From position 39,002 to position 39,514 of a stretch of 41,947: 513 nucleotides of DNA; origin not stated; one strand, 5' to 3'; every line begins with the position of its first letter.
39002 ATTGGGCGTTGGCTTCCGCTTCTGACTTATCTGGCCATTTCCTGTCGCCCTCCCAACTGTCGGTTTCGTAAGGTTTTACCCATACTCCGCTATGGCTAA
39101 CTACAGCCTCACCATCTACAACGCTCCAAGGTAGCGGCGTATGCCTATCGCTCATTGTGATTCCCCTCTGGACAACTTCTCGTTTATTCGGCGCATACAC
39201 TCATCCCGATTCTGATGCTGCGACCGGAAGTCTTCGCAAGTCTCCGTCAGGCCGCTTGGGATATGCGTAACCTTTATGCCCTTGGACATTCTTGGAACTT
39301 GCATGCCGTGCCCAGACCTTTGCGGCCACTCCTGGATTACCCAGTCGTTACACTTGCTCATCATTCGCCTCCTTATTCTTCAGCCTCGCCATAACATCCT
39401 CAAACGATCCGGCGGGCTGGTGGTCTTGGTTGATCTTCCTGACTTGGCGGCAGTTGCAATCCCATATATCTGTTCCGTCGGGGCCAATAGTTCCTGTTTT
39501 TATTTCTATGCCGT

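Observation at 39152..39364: Stand-alone 70-aa release-factor GGQ domain in which the universally conserved GGQ is GMQ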

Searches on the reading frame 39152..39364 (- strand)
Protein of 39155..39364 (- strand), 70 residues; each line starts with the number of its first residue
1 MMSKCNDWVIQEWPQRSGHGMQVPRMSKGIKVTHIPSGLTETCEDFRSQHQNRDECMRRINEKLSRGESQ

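Call 3: search_protein_families(library=pfam, proteins=[window:39155-39364:-], max_evalue=1)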
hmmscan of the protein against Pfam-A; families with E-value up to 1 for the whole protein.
seq(70 aa): 2 families
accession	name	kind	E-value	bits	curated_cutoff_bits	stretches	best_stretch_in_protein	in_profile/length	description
PF00472.26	RF-1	-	6.4e-10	39.4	35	1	17-66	20-71/116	RF-1 domain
PF23174.1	bHLH_ILI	-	0.1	13.4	27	1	39-65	33-59/75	ILI bHLH domain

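Call 4: search_protein_families(library=phrogs, proteins=[window:39155-39364:-], max_evalue=1)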
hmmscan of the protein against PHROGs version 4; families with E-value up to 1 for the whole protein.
seq(70 aa): 5 families
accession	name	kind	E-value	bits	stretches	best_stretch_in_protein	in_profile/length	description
phrog_20323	-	other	1.3e-11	45.2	1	7-65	6-63/73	RF-1 domain peptide chain release factor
phrog_35727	-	unknown function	1.6e-08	35.5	1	17-63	19-65/162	-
phrog_19918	-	unknown function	4.4e-06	27.2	1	17-63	228-275/355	-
phrog_3122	-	other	0.0011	20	1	18-62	41-86/136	RF-1 domain peptide chain release factor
phrog_32571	-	unknown function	0.0094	16.9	1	22-66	72-118/136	-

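Call 5: search_solved_structures(query=window:39155-39364:-, max_evalue=1, show_alignments=3)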
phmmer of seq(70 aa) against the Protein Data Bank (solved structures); distinct sequences matched with E-value up to 1: 45.
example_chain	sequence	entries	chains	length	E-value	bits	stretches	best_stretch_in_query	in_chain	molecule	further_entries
5czp_QY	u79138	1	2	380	6.5e-09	38.7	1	17-68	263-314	Peptide chain release factor 2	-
1gqe_A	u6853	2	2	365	7.7e-09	38.4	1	17-68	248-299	RELEASE FACTOR 2 | peptide chain release factor RF-2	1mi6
5dfe_QY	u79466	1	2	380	7.7e-09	38.4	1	17-67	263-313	Peptide chain release factor 2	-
8p16_6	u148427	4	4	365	8.7e-09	38.3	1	17-67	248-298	Peptide chain release factor RF2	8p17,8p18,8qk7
6ot3_A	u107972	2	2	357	8.9e-09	38.2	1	17-67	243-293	Peptide chain release factor 2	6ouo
6ost_7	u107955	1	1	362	9.1e-09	38.2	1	17-67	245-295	Peptide chain release factor 2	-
1ml5_Z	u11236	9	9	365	9.2e-09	38.2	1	17-67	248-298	Peptide chain release factor 2 | Peptide chain release factor RF2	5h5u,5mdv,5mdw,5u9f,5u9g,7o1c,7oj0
6ogf_8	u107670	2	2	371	9.4e-09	38.1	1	17-67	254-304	Peptide chain release factor 2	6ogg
6og7_8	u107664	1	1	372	9.5e-09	38.1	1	17-67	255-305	Peptide chain release factor RF2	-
5u4i_v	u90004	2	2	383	9.8e-09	38.1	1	17-67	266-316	Peptide chain release factor 2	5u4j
6c4h_v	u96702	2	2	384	9.8e-09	38.1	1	17-67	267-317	Peptide chain release factor RF2 | Peptide chain release factor 2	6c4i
5mgp_z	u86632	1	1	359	1.6e-08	37.4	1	16-67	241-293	Peptide chain release factor 2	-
2fvo_A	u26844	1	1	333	3.5e-07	33.2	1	15-64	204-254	Peptide chain release factor 1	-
1rq0_A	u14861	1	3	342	3.7e-07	33.1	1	15-64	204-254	Peptide chain release factor 1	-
5o2r_v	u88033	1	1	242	9.8e-06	28.6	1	17-64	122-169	Peptide chain release factor RF1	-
2b3t_B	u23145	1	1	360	1.5e-05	28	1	18-64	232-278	Peptide chain release factor 1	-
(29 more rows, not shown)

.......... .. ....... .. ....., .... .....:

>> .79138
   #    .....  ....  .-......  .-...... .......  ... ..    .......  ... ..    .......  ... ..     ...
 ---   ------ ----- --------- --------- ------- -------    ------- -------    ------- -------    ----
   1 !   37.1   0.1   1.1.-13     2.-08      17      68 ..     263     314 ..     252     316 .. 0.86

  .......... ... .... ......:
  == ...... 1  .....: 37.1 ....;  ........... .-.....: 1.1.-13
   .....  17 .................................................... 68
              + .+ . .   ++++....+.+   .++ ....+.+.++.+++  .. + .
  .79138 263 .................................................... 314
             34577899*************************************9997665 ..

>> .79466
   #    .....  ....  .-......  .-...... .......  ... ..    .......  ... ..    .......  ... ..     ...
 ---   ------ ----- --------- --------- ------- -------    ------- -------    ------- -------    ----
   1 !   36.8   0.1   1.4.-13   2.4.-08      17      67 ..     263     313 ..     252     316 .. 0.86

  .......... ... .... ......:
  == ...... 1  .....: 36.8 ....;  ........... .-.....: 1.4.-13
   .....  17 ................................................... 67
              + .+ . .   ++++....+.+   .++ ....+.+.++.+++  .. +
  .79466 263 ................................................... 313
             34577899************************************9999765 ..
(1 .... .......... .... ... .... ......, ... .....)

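Call 7: search_dna_similar(query=window:39155-39364:-, collection=phages, mode=protein, max_rows=60, max_evalue=0.001)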
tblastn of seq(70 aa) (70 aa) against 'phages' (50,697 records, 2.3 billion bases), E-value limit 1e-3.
Records with a match: 60; places in all: 60; records where one place covers at least 80% of the query: 46.
Best place of each record, by identity: <60% 60.
By first word of the organism name: Pseudomonas 32; Bacteriophage 11; Acinetobacter 7; Listeria 4; Salmonella 3; Tegunavirus 1; Escherichia 1; Vibrio 1.
By host as written in the record: - 19; Pseudomonas syringae pv. actinidiae 16; Acinetobacter baumannii 4; Listeria monocytogenes 4; Pseudomonas syringae 3; Pseudomonas syringae pv. actinidiae K7#8 2; Pseudomonas syringae pv. actinidiae ICMP 18800 2; Salmonella enterica subsp. enterica serovar Kentucky 2; and 8 more.
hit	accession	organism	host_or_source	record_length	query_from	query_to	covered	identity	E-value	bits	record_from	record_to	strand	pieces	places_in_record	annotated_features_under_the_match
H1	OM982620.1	Pseudomonas phage Kremar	Pseudomonas syringae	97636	7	70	91%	40.9%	2e-4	42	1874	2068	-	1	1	peptide chain release factor 1 | hypothetical protein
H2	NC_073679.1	Pseudomonas phage Kremar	Pseudomonas syringae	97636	7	70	91%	40.9%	2e-4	42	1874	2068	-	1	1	peptide chain release factor 1 | hypothetical protein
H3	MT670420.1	Pseudomonas phage phiPsa347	Pseudomonas syringae pv. actinidiae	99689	1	70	100%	34.2%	1e-5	46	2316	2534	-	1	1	peptide chain release factor 1 | hypothetical protein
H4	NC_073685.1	Pseudomonas phage phiPsa347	Pseudomonas syringae pv. actinidiae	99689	1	70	100%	34.2%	1e-5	46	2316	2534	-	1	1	peptide chain release factor 1 | hypothetical protein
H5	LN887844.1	Pseudomonas phage VCM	-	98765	1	60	86%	38.3%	1e-5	46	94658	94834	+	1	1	prfA: Peptide chain release factor 1 | hypothetical protein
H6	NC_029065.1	Pseudomonas phage VCM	-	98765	1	60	86%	38.3%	1e-5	46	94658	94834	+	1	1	prfA: Peptide chain release factor 1 | hypothetical protein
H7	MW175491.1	Pseudomonas phage PN09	Pseudomonas syringae pv. actinidiae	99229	7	70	91%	35.8%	9e-5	44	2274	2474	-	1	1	hypothetical protein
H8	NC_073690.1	Pseudomonas phage PN09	Pseudomonas syringae pv. actinidiae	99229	7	70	91%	35.8%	9e-5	44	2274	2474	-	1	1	hypothetical protein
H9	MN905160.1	Pseudomonas phage PE09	Pseudomonas syringae pv. actinidiae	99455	7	70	91%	35.8%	9e-5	44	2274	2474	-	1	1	hypothetical protein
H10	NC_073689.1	Pseudomonas phage PE09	Pseudomonas syringae pv. actinidiae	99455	7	70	91%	35.8%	9e-5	44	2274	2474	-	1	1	hypothetical protein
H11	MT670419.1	Pseudomonas phage phiPsa315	Pseudomonas syringae pv. actinidiae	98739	7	70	91%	35.8%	2e-4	42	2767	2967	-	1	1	peptide chain release factor 1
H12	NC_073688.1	Pseudomonas phage phiPsa315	Pseudomonas syringae pv. actinidiae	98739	7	70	91%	35.8%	2e-4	42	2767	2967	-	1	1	peptide chain release factor 1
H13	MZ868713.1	Pseudomonas phage psageK4e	Pseudomonas syringae pv. actinidiae K7#8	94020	1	70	100%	31.5%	1e-4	43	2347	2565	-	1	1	hypothetical protein (x2)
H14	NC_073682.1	Pseudomonas phage psageK4e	Pseudomonas syringae pv. actinidiae K7#8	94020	1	70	100%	31.5%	1e-4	43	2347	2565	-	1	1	hypothetical protein (x2)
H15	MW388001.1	Acinetobacter phage Minot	Acinetobacter baumannii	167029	9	68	86%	36.7%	3e-4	42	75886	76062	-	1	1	peptide chain release factor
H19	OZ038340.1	Tegunavirus sp. BRC001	-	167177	9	68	86%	36.7%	7e-4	41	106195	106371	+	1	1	RF-1 domain peptide chain release factor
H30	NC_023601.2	Pseudomonas phage phiPsa374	Pseudomonas syringae pv. actinidiae ...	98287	7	70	91%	32.8%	1e-4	43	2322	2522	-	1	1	hypothetical protein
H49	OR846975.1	Listeria phage LM 4-11-1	Listeria monocytogenes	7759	4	64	87%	31.1%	3e-4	42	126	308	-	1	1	record has no annotation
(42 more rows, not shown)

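Call 8: find_homologous_proteins(query=window:39155-39364:-, max_evalue=0.001)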
Query seq(70 aa) (70 aa): 2 proteins with E <= 0.001 among 2 candidates.
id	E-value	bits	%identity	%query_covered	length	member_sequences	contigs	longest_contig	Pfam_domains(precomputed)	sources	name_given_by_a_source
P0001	1.6e-41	156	100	99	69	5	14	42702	PF00472.27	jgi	jgi:protein subunit release factor A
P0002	1.1e-15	74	58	89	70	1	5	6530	PF00472.27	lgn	-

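Call 11: find_encoding_contigs(protein=P0002, flank=6000)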
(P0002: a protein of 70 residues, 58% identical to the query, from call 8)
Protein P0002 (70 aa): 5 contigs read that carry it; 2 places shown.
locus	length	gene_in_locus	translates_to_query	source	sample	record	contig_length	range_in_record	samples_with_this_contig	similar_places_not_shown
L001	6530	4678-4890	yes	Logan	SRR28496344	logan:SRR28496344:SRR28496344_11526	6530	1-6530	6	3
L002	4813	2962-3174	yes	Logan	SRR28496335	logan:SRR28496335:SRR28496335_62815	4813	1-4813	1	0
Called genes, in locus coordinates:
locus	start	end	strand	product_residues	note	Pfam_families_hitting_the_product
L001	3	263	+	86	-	?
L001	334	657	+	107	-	-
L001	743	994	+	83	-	-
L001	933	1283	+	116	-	-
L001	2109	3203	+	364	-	PF00004:AAA (weak)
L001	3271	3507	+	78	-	PF24729:Acb2_Tad1_hairpin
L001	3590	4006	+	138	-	-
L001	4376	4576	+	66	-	-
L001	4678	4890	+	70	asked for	PF00472:RF-1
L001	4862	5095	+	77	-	-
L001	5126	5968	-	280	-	PF22022:Phage_int_M, PF00589:Phage_integrase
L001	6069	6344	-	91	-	PF13356:Arm-DNA-bind_3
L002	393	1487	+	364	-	PF00004:AAA (weak)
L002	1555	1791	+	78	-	PF24729:Acb2_Tad1_hairpin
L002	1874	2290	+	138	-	-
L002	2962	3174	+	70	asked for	PF00472:RF-1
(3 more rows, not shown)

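Call 12: find_encoding_contigs(protein=P0001, flank=6000)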
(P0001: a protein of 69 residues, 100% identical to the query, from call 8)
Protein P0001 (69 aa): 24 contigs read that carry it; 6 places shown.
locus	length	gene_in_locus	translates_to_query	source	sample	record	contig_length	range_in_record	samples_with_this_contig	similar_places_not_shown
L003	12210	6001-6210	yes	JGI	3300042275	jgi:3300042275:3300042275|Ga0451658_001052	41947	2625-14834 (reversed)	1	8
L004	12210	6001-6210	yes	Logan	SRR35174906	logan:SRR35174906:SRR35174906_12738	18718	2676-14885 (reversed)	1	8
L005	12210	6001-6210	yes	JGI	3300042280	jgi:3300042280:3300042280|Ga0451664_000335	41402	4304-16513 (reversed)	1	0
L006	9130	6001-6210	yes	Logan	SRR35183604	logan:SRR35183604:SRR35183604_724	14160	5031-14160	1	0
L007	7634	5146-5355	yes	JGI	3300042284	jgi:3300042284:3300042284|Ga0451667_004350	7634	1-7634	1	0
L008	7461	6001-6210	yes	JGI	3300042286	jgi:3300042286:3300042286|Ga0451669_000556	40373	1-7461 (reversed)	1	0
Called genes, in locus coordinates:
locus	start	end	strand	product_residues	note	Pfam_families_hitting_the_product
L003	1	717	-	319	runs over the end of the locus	PF09588:YqaJ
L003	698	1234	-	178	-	-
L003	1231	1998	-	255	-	PF13479:AAA_24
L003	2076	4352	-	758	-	PF09250:Prim-Pol, PF08707:PriCT_2, PF13148:DUF3987 (faint)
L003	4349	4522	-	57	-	-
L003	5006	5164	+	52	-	PF07151:DUF1391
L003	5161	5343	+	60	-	-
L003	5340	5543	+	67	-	-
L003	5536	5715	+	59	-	-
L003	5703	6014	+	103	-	-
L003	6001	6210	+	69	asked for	PF00472:RF-1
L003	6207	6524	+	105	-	-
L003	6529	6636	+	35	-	-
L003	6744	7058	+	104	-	-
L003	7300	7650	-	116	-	-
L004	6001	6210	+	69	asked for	PF00472:RF-1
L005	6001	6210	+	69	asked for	PF00472:RF-1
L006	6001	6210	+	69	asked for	PF00472:RF-1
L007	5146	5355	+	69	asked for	PF00472:RF-1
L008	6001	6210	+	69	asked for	PF00472:RF-1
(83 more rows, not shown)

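Call 17: search_protein_representatives(protein=window:39155-39364:-)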
Query: 70 residues. Proteins with E-value up to 0.001 (for the whole library): 514; up to 1e-10: 5; up to 1e-30: 1. The best 150 are listed.
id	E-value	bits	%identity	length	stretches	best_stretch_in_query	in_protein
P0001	5.2e-42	156.1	100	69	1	2-70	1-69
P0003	5.4e-19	83.2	53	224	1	3-66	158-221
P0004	1.2e-17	79.0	57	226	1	5-64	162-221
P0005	1.7e-12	62.7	51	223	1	6-67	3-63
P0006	1.3e-11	59.9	55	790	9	4-19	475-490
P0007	1.3e-10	56.8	47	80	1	4-64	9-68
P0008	8.1e-10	54.2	47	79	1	10-68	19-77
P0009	8.4e-10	54.2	47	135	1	6-65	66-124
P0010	9.0e-10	54.1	47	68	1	5-64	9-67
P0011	9.4e-10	54.0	47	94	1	5-64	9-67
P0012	1.5e-09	53.4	43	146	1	4-69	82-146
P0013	4.4e-09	51.9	49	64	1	4-64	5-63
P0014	7.1e-09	51.2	43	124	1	4-67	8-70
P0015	7.1e-09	51.2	43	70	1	5-65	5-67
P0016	8.5e-09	51.0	40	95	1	6-63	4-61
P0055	2.4e-06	43.2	43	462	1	6-64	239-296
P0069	4.6e-06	42.3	44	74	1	6-59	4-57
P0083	8.1e-06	41.6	46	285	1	4-62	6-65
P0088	9.8e-06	41.3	41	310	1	7-65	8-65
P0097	1.4e-05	40.8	43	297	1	7-65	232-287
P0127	3.3e-05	39.6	41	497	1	7-65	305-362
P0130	3.4e-05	39.6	41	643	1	7-65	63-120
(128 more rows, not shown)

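Call 25: search_protein_families(library=pfam, proteins=[P0003, P0004, P0005, P0006, P0055, P0127, P0130, P0083, P0088, P0097], max_evalue=0.01)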
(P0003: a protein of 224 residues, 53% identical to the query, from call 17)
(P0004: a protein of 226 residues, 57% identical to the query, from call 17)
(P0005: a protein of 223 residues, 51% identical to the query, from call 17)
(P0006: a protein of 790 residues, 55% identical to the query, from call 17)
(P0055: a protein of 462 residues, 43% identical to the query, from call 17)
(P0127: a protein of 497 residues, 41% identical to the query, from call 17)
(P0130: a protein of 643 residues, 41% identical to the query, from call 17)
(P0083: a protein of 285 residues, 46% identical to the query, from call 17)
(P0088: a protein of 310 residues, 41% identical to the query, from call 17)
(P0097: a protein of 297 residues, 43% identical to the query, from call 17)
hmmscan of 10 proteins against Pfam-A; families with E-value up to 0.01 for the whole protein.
P0003 (224 aa): 1 family
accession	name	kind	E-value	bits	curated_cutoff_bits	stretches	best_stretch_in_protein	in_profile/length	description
PF00472.26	RF-1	-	1.3e-08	35.2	35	1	184-219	33-69/116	RF-1 domain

P0004 (226 aa): 1 family
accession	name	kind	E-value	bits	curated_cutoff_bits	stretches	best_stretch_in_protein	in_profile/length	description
PF00472.26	RF-1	-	3.9e-09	36.9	35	1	184-221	31-69/116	RF-1 domain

P0005 (223 aa): 1 family
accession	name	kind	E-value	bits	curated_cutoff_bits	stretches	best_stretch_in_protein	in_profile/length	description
PF00472.26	RF-1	-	2.9e-07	30.9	35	1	26-61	34-70/116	RF-1 domain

P0006 (790 aa): 1 family
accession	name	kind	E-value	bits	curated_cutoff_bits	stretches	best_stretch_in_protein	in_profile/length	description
PF06744.18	IcmF_C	-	3.5e-08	34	26.7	0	367-402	9-44/106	Type VI secretion protein IcmF C2-like domain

P0055 (462 aa): 1 family
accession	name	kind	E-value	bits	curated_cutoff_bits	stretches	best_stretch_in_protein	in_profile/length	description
PF00472.26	RF-1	-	1.5e-11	44.7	35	1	235-301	6-74/116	RF-1 domain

P0127 (497 aa): 1 family
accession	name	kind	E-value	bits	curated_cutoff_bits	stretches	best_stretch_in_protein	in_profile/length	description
PF00472.26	RF-1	-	2.9e-10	40.6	35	1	326-363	33-71/116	RF-1 domain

P0130 (643 aa): 1 family
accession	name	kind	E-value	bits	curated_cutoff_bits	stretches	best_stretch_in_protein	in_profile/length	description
PF00472.26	RF-1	-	1.1e-09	38.7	35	1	83-138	32-88/116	RF-1 domain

P0083 (285 aa): 1 family
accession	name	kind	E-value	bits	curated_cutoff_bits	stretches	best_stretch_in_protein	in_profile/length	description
PF00472.26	RF-1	-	2.2e-10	40.9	35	1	33-70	34-72/116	RF-1 domain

P0088 (310 aa): 1 family
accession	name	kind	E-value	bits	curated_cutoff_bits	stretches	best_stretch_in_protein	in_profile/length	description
PF00472.26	RF-1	-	6.2e-08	33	35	1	4-66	7-71/116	RF-1 domain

P0097 (297 aa): 1 family
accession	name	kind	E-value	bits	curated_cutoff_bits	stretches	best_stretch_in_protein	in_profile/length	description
PF00472.26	RF-1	-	4e-11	43.3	35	1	252-287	34-70/116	RF-1 domain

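Call 27: get_annotated_region(hit=H30, flank=3000)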
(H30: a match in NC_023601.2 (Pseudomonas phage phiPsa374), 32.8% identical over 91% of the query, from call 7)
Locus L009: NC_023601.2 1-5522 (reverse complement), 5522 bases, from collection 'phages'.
description: Pseudomonas phage phiPsa374, complete genome.
organism: Pseudomonas phage phiPsa374 (NCBI taxid 1458843)
taxonomy: Viruses; Duplodnaviria; Heunggongvirae; Uroviricota; Caudoviricetes; Otagovirus; Otagovirus Psa374
host: Pseudomonas syringae pv. actinidiae ICMP 18800; source: soil; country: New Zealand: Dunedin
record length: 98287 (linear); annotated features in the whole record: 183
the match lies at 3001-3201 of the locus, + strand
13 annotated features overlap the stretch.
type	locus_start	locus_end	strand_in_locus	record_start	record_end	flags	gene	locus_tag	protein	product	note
CDS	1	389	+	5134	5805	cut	-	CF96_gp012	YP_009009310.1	membrane protein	-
CDS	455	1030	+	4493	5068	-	-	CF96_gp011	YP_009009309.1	hypothetical protein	-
CDS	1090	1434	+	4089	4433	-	-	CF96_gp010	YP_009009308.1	hypothetical protein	-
CDS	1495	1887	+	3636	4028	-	-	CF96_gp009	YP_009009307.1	hypothetical protein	-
CDS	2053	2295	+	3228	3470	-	-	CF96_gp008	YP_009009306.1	hypothetical protein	-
CDS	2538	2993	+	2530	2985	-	-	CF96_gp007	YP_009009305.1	hypothetical protein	-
CDS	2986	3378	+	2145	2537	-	-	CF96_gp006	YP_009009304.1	hypothetical protein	-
CDS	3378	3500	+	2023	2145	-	-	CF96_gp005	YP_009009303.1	hypothetical protein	-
CDS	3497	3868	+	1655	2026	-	-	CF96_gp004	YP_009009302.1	hypothetical protein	-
CDS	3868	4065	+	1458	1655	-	-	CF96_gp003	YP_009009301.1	hypothetical protein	-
CDS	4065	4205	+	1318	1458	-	-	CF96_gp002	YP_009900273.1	hypothetical protein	-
CDS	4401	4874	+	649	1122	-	-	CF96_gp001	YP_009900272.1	hypothetical protein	-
repeat_region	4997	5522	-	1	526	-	-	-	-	-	DTR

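Call 28: get_annotated_region(hit=H15, flank=3000)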
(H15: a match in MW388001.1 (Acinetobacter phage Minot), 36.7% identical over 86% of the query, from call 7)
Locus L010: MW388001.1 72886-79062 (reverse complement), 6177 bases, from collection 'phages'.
description: Acinetobacter phage Minot, complete genome.
organism: Acinetobacter phage Minot (NCBI taxid 2801815)
taxonomy: Viruses; Duplodnaviria; Heunggongvirae; Uroviricota; Caudoviricetes; Straboviridae; Twarogvirinae; Hadassahvirus
host: Acinetobacter baumannii; source: wastewater; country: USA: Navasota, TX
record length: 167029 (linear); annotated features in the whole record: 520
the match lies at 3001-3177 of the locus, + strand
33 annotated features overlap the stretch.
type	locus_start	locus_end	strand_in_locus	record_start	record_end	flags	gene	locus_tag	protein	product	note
CDS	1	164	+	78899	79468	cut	-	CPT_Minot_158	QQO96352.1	tail sheath stabilizer protein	e-value: 2.35926e-120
regulatory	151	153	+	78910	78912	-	-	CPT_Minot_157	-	ribosome_binding_site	-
CDS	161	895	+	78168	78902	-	-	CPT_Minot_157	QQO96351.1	deoxynucleoside monophosphate kinase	4.94E-50; NP_049752.1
regulatory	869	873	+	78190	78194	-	-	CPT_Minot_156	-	ribosome_binding_site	-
CDS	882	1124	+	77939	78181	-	-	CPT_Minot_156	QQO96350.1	hypothetical protein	e-value: 2.53929e-47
regulatory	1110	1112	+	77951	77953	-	-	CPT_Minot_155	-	ribosome_binding_site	-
CDS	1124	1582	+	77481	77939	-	-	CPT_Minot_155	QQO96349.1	hypothetical protein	e-value: 1.22447e-43; pubmed: 12626685; NP_049750.1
regulatory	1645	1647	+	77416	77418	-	-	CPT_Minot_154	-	ribosome_binding_site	-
CDS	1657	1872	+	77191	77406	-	-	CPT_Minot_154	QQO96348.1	hypothetical protein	e-value: 1.88916e-39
regulatory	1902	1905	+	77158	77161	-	-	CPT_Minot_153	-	ribosome_binding_site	-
CDS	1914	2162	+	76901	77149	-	-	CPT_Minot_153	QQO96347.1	hypothetical protein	e-value: 7.75909e-49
regulatory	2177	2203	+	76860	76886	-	-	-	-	terminator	-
tRNA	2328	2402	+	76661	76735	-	-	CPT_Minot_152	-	tRNA-Pyl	-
regulatory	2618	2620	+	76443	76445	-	-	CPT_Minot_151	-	ribosome_binding_site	-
CDS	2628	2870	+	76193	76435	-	-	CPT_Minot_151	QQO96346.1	hypothetical protein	e-value: 7.91509e-50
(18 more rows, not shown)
